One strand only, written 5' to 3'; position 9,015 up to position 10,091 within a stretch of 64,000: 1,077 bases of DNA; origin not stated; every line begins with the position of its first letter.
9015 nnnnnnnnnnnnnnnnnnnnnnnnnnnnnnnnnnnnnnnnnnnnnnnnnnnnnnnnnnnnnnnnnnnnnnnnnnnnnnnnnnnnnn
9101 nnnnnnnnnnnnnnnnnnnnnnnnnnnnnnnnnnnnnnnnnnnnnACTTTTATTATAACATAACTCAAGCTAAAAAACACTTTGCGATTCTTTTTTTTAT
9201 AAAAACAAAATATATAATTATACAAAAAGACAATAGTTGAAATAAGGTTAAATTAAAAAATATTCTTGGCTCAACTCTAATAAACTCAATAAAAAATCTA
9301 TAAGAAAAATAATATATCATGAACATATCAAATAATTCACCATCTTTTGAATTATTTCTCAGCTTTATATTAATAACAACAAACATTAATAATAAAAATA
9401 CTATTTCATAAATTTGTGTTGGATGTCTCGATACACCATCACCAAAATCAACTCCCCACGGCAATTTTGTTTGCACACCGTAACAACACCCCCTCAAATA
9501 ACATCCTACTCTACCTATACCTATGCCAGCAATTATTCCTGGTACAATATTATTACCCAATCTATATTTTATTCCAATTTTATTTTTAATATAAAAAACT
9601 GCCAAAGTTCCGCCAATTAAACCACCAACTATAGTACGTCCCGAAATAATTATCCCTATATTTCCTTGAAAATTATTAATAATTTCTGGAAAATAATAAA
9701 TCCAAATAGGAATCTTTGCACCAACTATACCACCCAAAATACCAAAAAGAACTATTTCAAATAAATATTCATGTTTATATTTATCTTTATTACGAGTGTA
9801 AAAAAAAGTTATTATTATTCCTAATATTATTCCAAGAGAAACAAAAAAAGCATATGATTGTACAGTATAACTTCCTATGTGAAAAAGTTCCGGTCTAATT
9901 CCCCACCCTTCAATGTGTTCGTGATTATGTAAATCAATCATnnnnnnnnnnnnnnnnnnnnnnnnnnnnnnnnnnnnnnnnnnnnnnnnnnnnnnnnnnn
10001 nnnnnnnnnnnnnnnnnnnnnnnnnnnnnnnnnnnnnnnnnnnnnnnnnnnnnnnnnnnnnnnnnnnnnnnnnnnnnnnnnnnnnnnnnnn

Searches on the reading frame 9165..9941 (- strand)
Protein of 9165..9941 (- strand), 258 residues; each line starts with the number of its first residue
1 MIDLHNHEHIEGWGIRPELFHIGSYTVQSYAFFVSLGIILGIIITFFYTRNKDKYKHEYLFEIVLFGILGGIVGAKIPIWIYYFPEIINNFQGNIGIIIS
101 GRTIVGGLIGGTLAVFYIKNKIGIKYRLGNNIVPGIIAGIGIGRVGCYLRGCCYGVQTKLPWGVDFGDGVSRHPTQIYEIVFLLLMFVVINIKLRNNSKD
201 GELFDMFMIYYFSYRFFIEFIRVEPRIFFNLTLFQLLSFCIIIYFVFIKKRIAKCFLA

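Call 48: search_protein_families(library=pfam, proteins=[window:9165-9941:-], max_evalue=0.00001)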
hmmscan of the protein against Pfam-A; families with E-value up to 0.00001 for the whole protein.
window:9165-9941:- (258 aa): 1 family
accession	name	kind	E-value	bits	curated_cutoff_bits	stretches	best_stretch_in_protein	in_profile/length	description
PF01790.23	LGT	-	6.4e-41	140.7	24.9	1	17-247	1-236/240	Prolipoprotein diacylglyceryl transferase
